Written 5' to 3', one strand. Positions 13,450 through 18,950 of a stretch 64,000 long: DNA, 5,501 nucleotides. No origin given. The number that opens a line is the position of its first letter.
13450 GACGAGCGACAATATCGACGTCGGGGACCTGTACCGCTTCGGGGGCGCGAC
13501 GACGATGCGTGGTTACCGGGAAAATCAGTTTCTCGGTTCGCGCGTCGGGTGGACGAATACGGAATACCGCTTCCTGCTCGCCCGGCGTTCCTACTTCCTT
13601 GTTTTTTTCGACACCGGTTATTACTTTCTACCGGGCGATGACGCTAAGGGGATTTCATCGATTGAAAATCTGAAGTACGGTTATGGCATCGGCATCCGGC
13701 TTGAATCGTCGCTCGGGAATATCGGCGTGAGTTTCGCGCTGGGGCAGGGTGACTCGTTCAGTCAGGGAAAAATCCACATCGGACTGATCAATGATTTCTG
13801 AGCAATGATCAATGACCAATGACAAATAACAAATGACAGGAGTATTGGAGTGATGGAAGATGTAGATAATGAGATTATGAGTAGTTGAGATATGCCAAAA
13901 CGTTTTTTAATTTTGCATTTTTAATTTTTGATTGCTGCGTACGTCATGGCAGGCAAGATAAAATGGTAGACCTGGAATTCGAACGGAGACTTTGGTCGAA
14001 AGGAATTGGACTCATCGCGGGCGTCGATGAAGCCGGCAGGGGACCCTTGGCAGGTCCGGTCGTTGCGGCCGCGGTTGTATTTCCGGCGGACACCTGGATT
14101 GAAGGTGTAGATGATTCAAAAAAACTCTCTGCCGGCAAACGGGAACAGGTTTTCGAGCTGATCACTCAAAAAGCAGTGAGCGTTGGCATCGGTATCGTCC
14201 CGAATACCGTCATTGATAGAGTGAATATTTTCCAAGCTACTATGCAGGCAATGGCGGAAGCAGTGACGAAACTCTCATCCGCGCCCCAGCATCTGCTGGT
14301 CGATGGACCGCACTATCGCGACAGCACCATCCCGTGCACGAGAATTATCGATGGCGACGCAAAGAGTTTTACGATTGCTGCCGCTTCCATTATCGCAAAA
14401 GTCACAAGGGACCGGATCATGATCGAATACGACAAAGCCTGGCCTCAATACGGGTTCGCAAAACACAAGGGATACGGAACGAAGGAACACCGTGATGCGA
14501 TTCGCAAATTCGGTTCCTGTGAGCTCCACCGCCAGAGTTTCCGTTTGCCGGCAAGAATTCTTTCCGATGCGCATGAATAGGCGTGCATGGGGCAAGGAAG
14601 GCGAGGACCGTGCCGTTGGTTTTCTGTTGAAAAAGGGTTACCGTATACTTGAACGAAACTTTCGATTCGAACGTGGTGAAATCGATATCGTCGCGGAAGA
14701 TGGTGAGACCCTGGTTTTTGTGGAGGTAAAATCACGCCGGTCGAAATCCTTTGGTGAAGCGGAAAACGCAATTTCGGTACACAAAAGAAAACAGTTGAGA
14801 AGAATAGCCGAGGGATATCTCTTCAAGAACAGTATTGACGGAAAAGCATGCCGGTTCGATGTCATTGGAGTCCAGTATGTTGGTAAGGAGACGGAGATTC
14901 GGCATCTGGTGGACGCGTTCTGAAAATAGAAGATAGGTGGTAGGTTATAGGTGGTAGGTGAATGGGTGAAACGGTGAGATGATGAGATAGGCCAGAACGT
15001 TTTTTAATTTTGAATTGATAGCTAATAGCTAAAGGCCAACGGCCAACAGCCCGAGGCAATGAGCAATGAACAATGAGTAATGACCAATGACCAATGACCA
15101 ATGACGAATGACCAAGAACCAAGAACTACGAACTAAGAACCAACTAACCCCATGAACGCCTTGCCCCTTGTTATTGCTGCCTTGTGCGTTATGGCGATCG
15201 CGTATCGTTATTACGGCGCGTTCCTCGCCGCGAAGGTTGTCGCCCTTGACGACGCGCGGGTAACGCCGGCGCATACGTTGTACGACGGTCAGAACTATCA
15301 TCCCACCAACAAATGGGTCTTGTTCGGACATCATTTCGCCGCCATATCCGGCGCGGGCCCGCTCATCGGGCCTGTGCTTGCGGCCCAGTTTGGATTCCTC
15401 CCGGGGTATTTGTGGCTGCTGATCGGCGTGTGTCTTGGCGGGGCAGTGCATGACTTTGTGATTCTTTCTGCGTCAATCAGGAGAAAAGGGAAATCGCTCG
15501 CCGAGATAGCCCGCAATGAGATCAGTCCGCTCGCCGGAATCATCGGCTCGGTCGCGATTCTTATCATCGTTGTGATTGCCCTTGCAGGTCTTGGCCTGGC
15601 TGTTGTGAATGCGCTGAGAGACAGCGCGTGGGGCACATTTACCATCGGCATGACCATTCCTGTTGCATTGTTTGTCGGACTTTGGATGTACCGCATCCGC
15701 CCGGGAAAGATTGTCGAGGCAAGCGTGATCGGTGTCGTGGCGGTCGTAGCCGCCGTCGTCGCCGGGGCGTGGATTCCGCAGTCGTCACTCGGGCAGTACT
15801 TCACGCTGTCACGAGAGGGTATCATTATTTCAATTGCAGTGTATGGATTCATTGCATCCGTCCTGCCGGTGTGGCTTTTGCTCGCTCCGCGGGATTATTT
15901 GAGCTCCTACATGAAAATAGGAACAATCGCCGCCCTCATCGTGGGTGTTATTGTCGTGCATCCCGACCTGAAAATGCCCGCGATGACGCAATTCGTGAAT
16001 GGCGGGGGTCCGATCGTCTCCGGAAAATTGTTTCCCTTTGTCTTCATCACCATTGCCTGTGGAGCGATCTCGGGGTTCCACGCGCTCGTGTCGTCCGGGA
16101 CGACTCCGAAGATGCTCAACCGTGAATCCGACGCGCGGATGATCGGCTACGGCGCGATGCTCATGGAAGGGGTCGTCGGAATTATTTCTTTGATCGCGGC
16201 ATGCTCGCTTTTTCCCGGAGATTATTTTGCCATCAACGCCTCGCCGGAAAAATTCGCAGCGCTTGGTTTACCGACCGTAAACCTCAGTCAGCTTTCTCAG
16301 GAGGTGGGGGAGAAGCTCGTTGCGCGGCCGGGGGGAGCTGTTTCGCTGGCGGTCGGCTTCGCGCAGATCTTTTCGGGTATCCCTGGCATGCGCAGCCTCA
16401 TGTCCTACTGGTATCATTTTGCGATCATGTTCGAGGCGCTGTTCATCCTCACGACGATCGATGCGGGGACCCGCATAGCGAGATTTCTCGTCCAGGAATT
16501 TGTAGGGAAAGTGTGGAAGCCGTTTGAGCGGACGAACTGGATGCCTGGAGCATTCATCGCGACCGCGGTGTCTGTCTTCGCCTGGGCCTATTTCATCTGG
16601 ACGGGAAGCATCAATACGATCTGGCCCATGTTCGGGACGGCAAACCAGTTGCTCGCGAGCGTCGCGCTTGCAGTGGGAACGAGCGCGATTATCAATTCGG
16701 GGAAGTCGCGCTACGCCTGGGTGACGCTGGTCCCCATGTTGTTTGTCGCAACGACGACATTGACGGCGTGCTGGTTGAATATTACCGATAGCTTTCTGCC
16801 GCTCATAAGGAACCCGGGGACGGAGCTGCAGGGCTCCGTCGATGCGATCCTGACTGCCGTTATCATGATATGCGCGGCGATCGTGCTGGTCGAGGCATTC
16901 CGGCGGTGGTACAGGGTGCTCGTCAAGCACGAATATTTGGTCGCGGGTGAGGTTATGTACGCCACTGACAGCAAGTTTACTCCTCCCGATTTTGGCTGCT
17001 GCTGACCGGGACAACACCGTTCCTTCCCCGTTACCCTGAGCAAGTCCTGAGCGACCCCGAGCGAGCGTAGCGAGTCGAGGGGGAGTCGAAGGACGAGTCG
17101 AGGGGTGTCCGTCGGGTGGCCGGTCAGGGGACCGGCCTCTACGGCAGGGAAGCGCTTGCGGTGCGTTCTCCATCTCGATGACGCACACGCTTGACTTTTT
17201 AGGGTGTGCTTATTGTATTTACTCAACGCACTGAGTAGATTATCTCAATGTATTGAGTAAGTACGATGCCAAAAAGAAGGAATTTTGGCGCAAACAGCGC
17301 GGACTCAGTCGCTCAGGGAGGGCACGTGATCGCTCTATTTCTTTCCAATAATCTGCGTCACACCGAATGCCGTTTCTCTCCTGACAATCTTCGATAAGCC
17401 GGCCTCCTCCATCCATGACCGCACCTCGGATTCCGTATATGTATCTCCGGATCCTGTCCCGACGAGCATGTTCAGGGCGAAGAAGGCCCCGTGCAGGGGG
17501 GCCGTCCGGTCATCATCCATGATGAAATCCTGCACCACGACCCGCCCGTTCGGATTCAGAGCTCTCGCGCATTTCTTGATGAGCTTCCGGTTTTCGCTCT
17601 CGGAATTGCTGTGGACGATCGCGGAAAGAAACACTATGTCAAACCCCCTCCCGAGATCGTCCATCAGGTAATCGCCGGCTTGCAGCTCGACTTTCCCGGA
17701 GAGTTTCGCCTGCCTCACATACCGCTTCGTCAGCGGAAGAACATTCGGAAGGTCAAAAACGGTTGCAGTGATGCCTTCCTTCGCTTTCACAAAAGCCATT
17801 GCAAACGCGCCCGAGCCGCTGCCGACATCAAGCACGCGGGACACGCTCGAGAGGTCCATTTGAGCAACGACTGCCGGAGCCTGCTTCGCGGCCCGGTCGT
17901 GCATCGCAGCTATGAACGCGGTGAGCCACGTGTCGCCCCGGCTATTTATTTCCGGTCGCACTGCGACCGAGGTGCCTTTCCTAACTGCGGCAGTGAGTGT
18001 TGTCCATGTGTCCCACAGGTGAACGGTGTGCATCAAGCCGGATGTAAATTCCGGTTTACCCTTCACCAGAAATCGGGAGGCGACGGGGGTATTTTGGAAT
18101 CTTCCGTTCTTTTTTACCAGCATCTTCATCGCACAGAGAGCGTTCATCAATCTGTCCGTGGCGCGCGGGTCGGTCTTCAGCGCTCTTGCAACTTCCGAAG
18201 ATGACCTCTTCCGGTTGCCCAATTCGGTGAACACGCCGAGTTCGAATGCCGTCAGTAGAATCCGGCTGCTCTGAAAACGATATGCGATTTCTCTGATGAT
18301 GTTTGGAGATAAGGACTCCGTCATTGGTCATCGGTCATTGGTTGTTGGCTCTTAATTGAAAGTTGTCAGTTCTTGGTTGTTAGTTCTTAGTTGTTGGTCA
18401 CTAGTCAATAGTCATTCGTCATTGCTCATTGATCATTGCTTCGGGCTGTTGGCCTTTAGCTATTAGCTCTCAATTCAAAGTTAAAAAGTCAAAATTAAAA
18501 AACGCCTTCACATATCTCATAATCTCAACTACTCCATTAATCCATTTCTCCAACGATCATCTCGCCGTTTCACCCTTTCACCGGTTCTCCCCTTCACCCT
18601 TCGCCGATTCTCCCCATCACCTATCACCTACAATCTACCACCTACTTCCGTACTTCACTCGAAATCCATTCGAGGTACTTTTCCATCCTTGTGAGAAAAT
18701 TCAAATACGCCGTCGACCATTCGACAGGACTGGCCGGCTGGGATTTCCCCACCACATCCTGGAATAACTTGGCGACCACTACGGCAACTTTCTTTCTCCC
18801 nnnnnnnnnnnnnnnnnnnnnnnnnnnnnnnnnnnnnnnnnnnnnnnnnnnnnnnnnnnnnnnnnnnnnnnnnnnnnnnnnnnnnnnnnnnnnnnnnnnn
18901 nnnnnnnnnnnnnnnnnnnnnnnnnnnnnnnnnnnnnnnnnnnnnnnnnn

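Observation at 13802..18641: Repeat family 1: three co-oriented copies of a promoter-bearing element immediately upstream of rnhB, cstA and the O-methyltransferase gene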

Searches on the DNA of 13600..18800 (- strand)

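Call 77: search_rna_families(source=window, start=13600, end=18800, threshold=evalue, max_evalue=1)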
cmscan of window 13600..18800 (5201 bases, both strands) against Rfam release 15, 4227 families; matches with E-value up to 1: 0.
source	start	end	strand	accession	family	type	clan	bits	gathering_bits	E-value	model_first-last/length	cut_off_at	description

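Call 79: search_dna_similar(query=window:18322-18644:-, collection=plasmids, mode=distant, max_rows=8)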
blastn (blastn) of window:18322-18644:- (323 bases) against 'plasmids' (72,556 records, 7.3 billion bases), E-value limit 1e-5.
No match.

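Call 80: search_dna_similar(query=window:18322-18644:-, collection=phages, mode=distant, max_rows=8)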
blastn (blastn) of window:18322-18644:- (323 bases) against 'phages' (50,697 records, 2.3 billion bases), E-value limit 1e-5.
No match.

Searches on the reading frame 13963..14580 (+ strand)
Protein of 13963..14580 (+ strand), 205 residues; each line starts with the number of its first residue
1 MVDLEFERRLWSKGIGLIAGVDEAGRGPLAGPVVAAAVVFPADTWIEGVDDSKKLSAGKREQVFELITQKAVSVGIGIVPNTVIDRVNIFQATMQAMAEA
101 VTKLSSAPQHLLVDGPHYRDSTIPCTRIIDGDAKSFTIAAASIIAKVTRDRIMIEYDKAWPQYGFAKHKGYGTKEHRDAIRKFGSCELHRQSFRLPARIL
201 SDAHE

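Call 38: search_protein_families(library=pfam, proteins=[window:13963-14580:+])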
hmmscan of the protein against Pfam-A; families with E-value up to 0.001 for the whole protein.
window:13963-14580:+ (205 aa): 1 family
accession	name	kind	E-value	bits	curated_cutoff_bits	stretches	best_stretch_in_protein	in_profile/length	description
PF01351.25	RNase_HII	-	2e-42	145.8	25.8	1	19-194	1-197/199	Ribonuclease HII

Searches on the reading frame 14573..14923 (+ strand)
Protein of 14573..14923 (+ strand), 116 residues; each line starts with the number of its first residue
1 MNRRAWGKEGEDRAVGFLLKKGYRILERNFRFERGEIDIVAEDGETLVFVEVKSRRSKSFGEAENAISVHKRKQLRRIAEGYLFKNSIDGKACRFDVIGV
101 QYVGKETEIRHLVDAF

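Call 38: search_protein_families(library=pfam, proteins=[window:14573-14923:+])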
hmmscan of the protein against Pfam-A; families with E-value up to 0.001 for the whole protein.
window:14573-14923:+ (116 aa): 3 families
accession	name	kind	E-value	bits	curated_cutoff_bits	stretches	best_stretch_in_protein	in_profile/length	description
PF02021.23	UPF0102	-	7.8e-29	100.3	23.6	1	10-100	1-80/80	Uncharacterised protein family UPF0102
PF08378.17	NERD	-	2.7e-07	31.5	22.1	1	7-69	2-71/111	Nuclease-related domain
PF01939.22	NucS_C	-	1.8e-05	25.2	24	1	18-58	15-56/124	Endonuclease NucS C-terminal domain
